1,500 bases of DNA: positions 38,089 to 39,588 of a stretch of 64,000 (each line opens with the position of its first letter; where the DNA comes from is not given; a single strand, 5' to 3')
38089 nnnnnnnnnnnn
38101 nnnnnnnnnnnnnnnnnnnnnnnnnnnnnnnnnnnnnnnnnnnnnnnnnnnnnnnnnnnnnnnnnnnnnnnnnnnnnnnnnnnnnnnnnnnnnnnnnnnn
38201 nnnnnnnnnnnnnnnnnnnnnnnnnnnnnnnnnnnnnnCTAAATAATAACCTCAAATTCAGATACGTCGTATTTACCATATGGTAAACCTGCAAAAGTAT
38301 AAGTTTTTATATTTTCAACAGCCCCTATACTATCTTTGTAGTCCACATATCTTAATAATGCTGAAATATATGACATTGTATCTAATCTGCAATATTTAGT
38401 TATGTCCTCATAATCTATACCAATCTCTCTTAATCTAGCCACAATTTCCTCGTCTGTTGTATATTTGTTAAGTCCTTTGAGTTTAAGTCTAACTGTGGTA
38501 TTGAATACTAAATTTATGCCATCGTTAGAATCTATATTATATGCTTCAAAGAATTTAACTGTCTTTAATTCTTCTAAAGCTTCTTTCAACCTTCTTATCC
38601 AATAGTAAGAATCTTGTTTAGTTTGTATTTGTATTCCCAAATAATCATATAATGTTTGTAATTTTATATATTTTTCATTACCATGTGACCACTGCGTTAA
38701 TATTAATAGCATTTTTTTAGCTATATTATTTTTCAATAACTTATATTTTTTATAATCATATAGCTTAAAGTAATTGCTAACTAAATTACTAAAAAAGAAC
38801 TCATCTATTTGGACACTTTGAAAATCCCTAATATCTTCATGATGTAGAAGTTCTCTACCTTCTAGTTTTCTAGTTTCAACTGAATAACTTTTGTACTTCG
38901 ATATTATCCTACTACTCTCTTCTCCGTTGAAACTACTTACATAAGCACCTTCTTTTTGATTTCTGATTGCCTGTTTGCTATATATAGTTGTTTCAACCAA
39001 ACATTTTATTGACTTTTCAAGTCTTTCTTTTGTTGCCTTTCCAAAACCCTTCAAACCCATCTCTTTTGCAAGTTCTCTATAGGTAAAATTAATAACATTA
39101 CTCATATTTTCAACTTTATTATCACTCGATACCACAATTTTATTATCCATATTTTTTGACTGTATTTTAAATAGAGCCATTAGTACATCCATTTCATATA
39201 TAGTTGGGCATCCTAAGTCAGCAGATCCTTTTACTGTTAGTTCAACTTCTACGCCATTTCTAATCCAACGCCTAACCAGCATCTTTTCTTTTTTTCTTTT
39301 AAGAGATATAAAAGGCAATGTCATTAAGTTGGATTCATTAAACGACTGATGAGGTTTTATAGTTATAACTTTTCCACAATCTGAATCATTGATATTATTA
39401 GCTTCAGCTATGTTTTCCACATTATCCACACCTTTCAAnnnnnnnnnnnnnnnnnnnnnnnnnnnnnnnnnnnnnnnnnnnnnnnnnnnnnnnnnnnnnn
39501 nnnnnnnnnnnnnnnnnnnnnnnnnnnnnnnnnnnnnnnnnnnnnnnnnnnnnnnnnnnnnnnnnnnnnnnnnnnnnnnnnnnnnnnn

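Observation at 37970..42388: Phage-plasmid lifestyle: iteron-Rep origin plus TubR/TubZ(+TubY-like) tubulin partition system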

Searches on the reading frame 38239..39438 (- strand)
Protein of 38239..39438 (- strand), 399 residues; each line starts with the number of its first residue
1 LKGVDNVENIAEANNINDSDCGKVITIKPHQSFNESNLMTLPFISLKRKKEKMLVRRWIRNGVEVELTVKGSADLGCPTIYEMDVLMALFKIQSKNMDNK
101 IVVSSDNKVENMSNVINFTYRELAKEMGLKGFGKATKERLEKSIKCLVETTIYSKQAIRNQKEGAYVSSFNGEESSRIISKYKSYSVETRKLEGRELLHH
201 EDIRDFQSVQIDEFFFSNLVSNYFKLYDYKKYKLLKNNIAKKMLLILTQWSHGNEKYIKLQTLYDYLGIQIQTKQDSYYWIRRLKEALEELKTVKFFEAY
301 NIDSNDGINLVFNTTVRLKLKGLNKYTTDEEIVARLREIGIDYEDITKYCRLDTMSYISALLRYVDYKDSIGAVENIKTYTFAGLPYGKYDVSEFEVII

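Call 5: search_protein_families(library=pfam, proteins=[window:38239-39438:-], max_evalue=0.1)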
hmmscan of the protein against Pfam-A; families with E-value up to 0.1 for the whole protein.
window:38239-39438:- (399 aa): 1 family
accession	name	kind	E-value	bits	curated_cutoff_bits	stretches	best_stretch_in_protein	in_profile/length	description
PF07478.18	Dala_Dala_lig_C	-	0.027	14.4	24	1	47-131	69-153/204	D-ala D-ala ligase C-terminus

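Call 19: search_solved_structures(query=window:38239-39438:-, max_evalue=1)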
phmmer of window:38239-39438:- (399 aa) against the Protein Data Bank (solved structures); distinct sequences matched with E-value up to 1: 108 (the best 60 are shown).
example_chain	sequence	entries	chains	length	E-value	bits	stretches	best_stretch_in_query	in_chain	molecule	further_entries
9mvw_A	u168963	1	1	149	0.025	16.9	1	295-349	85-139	Calmodulin-1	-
9kuu_C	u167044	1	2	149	0.028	16.8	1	295-349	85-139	Calmodulin-1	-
6u39_A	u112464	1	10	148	0.033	16.5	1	295-349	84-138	Calmodulin-1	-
6dad_A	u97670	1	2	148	0.039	16.3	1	295-349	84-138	Calmodulin-1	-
1ahr_A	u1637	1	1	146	0.061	15.6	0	282-355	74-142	CALMODULIN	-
3ekj_A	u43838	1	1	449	0.07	15.4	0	295-349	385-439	Myosin light chain kinase, Green fluorescent protein, Calmodulin chimera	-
5tp5_A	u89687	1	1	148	0.08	15.3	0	295-349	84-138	Calmodulin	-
8zlw_N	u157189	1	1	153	0.091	15.1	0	295-355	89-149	Calmodulin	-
1exr_A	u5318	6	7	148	0.094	15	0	282-349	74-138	CALMODULIN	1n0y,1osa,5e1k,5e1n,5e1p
8z5m_D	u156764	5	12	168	0.099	14.9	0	295-349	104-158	Calmodulin-3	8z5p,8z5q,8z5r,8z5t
1ooj_A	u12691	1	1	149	0.1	14.9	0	295-355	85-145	Calmodulin CMD-1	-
2bkh_B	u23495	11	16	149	0.1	14.9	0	295-355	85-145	CALMODULIN | AT15141p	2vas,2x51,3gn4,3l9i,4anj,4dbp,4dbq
2lv6_A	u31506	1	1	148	0.11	14.8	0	295-355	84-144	Calmodulin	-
1clm_A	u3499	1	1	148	0.12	14.7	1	282-349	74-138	CALMODULIN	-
1mxe_A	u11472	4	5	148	0.12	14.7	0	295-355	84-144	Calmodulin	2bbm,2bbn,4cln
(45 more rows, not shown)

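Call 21: search_protein_families(library=phrogs, proteins=[window:38239-39438:-], max_evalue=0.01)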
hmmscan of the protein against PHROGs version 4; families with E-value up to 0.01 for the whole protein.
window:38239-39438:- (399 aa): 3 families
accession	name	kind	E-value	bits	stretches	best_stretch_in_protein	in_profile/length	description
phrog_23878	-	unknown function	6.6e-55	187.8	1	5-386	14-395/410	-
phrog_30531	-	unknown function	0.008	17.1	0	217-287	73-145/178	-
phrog_2109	-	unknown function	0.0098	16.4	0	320-380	26-83/230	-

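Call 23: search_dna_similar(query=window:38239-39438:-, collection=phages, mode=protein, max_evalue=0.001, max_rows=30)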
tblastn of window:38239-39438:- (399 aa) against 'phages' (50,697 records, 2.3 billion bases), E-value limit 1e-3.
Records with a match: 3; places in all: 3; records where one place covers at least 80% of the query: 3.
Best place of each record, by identity: <60% 3.
By first word of the organism name: Clostridium 3.
By host as written in the record: Clostridium botulinum type C strain C-Stockholm 2; Clostridium botulinum D str. 1873 1.
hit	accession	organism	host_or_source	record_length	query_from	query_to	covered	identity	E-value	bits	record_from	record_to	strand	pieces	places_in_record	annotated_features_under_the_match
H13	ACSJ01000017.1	Clostridium phage D-1873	Clostridium botulinum D str. 1873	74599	35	380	87%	26.6%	1e-10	69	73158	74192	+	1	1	conserved hypothetical protein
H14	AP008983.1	Clostridium phage c-st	Clostridium botulinum type C strain ...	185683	35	380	87%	26.6%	1e-10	69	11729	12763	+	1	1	hypothetical protein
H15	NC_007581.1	Clostridium phage c-st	Clostridium botulinum type C strain ...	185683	35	380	87%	26.6%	1e-10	69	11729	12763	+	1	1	hypothetical protein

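Call 24: search_dna_similar(query=window:38239-39438:-, collection=plasmids, mode=protein, max_evalue=0.001, max_rows=40)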
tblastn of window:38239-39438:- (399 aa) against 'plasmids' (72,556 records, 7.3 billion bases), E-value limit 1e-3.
Records with a match: 9; places in all: 9; records where one place covers at least 80% of the query: 9.
Best place of each record, by identity: <60% 9.
By first word of the organism name: Clostridium 9.
By predicted mobility (MOB-suite, as given by PLSDB): non-mobilizable 9.
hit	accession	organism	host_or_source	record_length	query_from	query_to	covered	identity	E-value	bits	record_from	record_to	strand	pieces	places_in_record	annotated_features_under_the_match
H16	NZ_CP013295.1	Clostridium botulinum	Microbial isolate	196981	24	395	93%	45.7%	1e-80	276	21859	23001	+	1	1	replication initiator protein A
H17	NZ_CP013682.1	Clostridium botulinum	Microbial isolate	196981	24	395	93%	45.7%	1e-80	276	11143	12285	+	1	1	replication initiator protein A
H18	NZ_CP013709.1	Clostridium botulinum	Microbial isolate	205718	24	395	93%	45.7%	1e-80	276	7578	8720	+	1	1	replication initiator protein A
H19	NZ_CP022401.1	Clostridium botulinum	soil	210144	24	395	93%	45.7%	1e-80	276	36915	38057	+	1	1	replication initiator protein A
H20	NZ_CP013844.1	Clostridium botulinum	Microbial isolate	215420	24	395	93%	45.7%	1e-80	276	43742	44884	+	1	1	replication initiator protein A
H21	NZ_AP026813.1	Clostridium tetani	soil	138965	31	365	84%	28.0%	8e-8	62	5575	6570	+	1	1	hypothetical protein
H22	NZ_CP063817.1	Clostridium botulinum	Mink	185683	35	380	87%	26.6%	4e-10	69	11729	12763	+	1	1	hypothetical protein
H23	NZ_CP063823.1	Clostridium botulinum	Ham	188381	35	380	87%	26.6%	4e-10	69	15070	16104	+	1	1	hypothetical protein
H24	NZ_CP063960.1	Clostridium botulinum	Bovine,feces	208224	35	366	83%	26.9%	1e-7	61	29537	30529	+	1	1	replication initiator protein A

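Call 25: search_protein_families(library=ncbifam, proteins=[window:38239-39438:-], max_evalue=0.01)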
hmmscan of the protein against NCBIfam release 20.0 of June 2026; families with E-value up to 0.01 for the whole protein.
window:38239-39438:- (399 aa): 0 families

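Call 26: get_annotated_region(hit=H19, flank=4000)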
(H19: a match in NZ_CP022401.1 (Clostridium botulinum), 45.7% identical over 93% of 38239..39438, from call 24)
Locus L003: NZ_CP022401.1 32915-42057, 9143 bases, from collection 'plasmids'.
description: Clostridium botulinum strain Su0604 plasmid unnamed1, complete sequence
organism: Clostridium botulinum (NCBI taxid 1491)
taxonomy: Bacteria; Bacillota; Clostridia; Eubacteriales; Clostridiaceae; Clostridium; Clostridium botulinum
host: -; source: soil; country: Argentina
typing (MOB-suite, as given by PLSDB): non-mobilizable
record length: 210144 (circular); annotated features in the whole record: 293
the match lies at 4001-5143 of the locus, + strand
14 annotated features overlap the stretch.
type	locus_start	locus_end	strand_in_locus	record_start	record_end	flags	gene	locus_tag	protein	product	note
CDS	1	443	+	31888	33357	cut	-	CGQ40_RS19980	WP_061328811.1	hypothetical protein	-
CDS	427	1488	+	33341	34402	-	-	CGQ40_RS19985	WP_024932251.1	hypothetical protein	-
CDS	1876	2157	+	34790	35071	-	-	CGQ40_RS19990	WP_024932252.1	hypothetical protein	-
CDS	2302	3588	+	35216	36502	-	-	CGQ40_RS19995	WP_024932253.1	RNA ligase family protein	-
CDS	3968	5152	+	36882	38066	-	-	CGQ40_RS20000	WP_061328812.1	replication initiator protein A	-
CDS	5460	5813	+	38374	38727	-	-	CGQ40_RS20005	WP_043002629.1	hypothetical protein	-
CDS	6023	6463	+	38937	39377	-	-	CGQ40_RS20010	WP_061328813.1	hypothetical protein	-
CDS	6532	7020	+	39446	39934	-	-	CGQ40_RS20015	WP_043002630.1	hypothetical protein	-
CDS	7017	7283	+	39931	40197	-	-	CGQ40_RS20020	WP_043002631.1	hypothetical protein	-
CDS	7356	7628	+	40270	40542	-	-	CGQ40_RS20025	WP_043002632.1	FYVE zinc finger domain-containing protein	-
CDS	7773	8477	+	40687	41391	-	-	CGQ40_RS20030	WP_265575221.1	HNH endonuclease signature motif containing protein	-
CDS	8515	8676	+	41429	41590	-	-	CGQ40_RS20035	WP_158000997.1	hypothetical protein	-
CDS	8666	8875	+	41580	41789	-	-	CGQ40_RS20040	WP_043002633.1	hypothetical protein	-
CDS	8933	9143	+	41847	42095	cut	-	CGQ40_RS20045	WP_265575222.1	hypothetical protein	-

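Call 27: get_annotated_region(hit=H15, flank=4000)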
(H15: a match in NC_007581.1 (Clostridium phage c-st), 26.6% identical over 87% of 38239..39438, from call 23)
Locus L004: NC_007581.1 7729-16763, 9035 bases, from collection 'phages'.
description: Clostridium phage c-st, complete genome.
organism: Clostridium phage c-st (NCBI taxid 12336)
taxonomy: Viruses; Duplodnaviria; Heunggongvirae; Uroviricota; Caudoviricetes
host: Clostridium botulinum type C strain C-Stockholm; source: -; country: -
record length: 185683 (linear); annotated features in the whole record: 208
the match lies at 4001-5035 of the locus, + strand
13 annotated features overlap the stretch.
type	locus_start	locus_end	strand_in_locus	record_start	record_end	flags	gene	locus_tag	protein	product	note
CDS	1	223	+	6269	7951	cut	-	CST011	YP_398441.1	N-6 DNA methylase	similar to type I site-specific deoxyribonuclease M subunits, e.g., (gi|15926109|ref|NP_373642.1|) percent identity 23 ...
CDS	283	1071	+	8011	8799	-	-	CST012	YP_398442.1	Rha-like transcriptional regulator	B. subtilis phage SP beta YoqD-homolog, similar to antirepressors, e.g., (gi|29376548|ref|NP_815702.1|) [Enterococcus ...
CDS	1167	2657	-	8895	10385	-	-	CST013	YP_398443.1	hypothetical protein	weakly similar to hypothetical protein [Desulfitobacterium hafniense] (gi|23114385|gb|ZP_00099691.1|) percent identity ...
mobile_element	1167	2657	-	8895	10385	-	-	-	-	insertion sequence:ISCbt2-a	truncated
CDS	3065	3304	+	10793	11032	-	-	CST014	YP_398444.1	hypothetical protein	-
CDS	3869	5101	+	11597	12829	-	-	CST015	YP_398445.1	hypothetical protein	-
CDS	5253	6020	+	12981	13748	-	-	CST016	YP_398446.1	hypothetical protein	weakly similar to a part of hypothetical protein [Plasmodium falciparum 3D7] (gi|23508037|ref|NP_700707.1|) percent ...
CDS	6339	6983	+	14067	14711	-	-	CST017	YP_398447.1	CRISPR-associated protein Cas5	-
CDS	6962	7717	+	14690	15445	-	-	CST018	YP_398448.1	CRISPR-associated endoribonuclease Cas6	similar to conserved hypothetical proteins, e.g., (gi|15668551|ref|NP_247349.1|) conserved hypothetical protein ...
CDS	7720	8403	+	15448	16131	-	-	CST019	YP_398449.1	hypothetical protein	-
mobile_element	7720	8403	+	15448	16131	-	-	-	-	insertion sequence:ISCbt1-b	-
CDS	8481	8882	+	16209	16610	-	-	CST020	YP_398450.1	transposase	similar to transposase-related proteins, e.g., (gi|28373148|ref|NP_783747.1|) [Clostridium tetani] percent identity 44 ...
CDS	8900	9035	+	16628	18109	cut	-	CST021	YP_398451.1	transposase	similar to putative transposase OrfB [Helicobacter pylori] (gi|6176524|gb|AAF05601.1|AF189015_2) percent identity 24 in ...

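Call 35: search_protein_families(library=pfam, proteins=[L003:3968-5152:+, L004:3869-5101:+], max_evalue=1)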
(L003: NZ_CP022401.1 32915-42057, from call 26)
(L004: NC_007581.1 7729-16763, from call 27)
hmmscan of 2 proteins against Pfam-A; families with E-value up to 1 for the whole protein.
L003:3968-5152:+ (394 aa): 0 families

L004:3869-5101:+ (410 aa): 0 families

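Call 36: find_homologous_proteins(query=window:38239-39438:-, max_evalue=0.001)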
Query window:38239-39438:- (399 aa): 113 proteins with E <= 0.001 among 3023 candidates.
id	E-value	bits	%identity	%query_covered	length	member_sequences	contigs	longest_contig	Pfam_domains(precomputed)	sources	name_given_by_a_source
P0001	1.2e-233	793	90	99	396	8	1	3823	PF10134.16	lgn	-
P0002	5.0e-191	653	76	98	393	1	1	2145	PF10134.16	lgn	-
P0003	6.7e-191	652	75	98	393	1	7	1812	PF10134.16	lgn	-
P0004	2.4e-188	644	74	98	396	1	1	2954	-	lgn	-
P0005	2.2e-184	631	73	98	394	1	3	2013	PF10134.16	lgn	-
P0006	7.5e-179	613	69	99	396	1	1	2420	-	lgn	-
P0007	3.6e-158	545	64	98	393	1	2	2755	PF10134.16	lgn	-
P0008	1.9e-150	519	61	98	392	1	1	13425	-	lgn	-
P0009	1.3e-149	516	60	99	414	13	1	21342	PF10134.16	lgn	-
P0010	2.9e-149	515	60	98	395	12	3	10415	PF10134.16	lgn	-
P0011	5.3e-149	514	62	98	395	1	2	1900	PF10134.16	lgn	-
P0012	7.9e-146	504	60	99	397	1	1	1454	PF10134.16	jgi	jgi:hypothetical protein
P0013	5.7e-145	501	60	100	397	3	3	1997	PF10134.16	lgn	-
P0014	5.9e-145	501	62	95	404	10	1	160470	-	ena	-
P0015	5.3e-144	498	59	99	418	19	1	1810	PF10134.16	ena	-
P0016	8.6e-144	497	59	99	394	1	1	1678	PF10134.16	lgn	-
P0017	4.0e-143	495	60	94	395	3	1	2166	PF10134.16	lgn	-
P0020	1.2e-141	490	58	99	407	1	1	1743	PF10134.16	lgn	-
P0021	1.6e-141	490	58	99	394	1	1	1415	PF10134.16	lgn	-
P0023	1.0e-138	481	57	96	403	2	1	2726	PF10134.16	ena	-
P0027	6.8e-137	475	57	99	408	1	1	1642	PF10134.16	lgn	-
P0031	9.9e-136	471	56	99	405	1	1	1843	PF10134.16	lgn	-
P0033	2.6e-135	469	58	98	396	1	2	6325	PF10134.16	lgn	-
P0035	1.5e-134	467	57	98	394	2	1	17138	PF10134.16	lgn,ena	-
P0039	2.8e-134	466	56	99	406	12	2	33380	PF10134.16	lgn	-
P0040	7.5e-133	461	55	99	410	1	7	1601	PF10134.16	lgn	-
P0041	7.9e-133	461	57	97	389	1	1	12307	PF10134.16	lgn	-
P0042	1.7e-132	460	59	94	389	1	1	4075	PF10134.16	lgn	-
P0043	3.8e-132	459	56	100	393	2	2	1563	PF10134.16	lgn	-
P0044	4.6e-132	459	56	99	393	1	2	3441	PF10134.16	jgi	jgi:hypothetical protein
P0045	1.0e-131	458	57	98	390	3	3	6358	PF10134.16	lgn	-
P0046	5.6e-131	455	56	98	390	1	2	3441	PF10134.16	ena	-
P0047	9.2e-131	454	55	99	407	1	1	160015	PF10134.16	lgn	-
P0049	1.2e-130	454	57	99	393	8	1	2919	PF10134.16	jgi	jgi:hypothetical protein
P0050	8.4e-130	451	55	98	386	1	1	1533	PF10134.16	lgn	-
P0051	1.1e-129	451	55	99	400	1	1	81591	PF10134.16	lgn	-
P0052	1.2e-129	451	55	98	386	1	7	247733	PF10134.16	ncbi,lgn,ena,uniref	ncbi:replication initiator protein A [Clostridium butyricum]|uniref:replication initiator protein A 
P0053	1.5e-129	450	55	98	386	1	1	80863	PF10134.16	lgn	-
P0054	8.3e-129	448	58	93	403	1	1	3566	PF10134.16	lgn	-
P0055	8.5e-129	448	55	98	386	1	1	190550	PF10134.16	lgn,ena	-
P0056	1.8e-128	447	55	99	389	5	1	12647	PF10134.16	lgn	-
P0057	8.4e-128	445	55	98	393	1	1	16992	PF10134.16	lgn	-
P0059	1.3e-127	444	53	99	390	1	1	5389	PF10134.16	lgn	-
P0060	2.9e-127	443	55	99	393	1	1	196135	PF10134.16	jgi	jgi:hypothetical protein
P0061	4.0e-127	442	55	99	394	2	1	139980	PF10134.16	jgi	jgi:hypothetical protein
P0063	1.8e-124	434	55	94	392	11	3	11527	PF10134.16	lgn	-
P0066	2.2e-123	430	53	98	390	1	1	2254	PF10134.16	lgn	-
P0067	9.8e-123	428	54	94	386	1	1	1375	PF10134.16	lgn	-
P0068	1.3e-122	428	55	99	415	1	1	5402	PF10134.16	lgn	-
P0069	2.7e-122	427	51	99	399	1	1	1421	PF10134.16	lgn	-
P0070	5.8e-122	425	53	98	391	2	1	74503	PF10134.16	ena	-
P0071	1.6e-121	424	51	98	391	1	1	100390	PF10134.16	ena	-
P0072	4.5e-120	419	53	95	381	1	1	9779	PF10134.16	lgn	-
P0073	5.0e-120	419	56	95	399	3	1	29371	PF10134.16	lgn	-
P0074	7.9e-119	415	51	99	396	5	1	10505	PF10134.16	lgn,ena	-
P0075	7.3e-114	399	52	94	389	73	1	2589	PF10134.16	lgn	-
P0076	1.4e-110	388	48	98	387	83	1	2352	PF10134.16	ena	-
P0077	1.4e-109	385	50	94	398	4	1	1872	PF10134.16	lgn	-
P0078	8.8e-109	382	50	92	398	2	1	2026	PF10134.16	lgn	-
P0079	9.5e-108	379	50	98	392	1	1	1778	PF10134.16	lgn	-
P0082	2.1e-106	374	49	94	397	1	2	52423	PF10134.16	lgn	-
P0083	3.3e-106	374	48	94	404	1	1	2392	PF10134.16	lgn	-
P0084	5.7e-106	373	49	99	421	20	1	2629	PF10134.16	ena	-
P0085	1.1e-105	372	49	99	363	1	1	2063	PF10134.16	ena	-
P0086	2.5e-102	361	46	94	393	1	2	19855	PF10134.16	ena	-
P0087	7.1e-102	359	47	99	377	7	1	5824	PF10134.16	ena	-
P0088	3.1e-101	357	46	98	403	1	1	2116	PF10134.16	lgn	-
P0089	1.8e-100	355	47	95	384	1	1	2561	PF10134.16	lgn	-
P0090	2.1e-100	355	47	94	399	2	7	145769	PF10134.16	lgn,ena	-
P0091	7.7e-100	353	47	93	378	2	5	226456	PF10134.16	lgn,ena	-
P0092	4.5e-99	350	45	99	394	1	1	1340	PF10134.16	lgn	-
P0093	2.4e-98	348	45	93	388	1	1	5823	PF10134.16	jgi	jgi:hypothetical protein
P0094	2.5e-98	348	46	91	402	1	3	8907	PF10134.16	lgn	-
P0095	2.6e-95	338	44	98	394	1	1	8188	PF10134.16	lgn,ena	-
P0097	6.9e-93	330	45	99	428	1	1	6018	PF10134.16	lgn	-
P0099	1.1e-91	326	45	89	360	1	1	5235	PF10134.16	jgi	jgi:hypothetical protein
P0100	1.4e-91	326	44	93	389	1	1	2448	PF10134.16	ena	-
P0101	2.1e-91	325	57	69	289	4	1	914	PF10134.16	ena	-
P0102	2.3e-91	325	46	93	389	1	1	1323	PF10134.16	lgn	-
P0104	8.5e-89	316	44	91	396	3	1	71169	PF10134.16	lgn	-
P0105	2.2e-88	315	45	98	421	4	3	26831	PF10134.16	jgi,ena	-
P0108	1.0e-85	306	42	93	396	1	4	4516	PF10134.16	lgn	-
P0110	1.6e-78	283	39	98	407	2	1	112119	PF10134.16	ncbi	ncbi:MAG: hypothetical protein RSC24_06815 [Clostridium sp.]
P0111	7.7e-78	280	59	59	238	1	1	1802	PF10134.16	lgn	-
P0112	3.4e-74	268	43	92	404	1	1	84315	PF10134.16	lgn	-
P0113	5.8e-70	254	55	57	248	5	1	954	PF10134.16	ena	-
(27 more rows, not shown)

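Call 39: search_protein_families(library=pfam, alignment_id=A1, max_evalue=0.01)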
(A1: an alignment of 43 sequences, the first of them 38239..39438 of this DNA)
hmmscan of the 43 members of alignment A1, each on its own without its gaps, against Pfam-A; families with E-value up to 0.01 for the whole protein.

A. member 1, window:38239-39438:- (399 aa): 0 families

B. families by the number of members that match (of 43 scanned): 4 families
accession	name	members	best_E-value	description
PF10134.15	RPA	31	9.7e-12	Replication initiator protein A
PF06504.17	RepC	3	2.9e-05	Replication protein C (RepC)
PF09886.14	DUF2113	1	0.0058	Uncharacterized protein conserved in archaea (DUF2113)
PF07042.17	TrfA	1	0.0063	TrfA protein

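Call 40: search_solved_structures(query=A1, max_evalue=1)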
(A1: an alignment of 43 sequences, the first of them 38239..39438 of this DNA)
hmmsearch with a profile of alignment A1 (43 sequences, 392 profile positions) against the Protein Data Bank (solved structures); distinct sequences matched with E-value up to 1: 0.
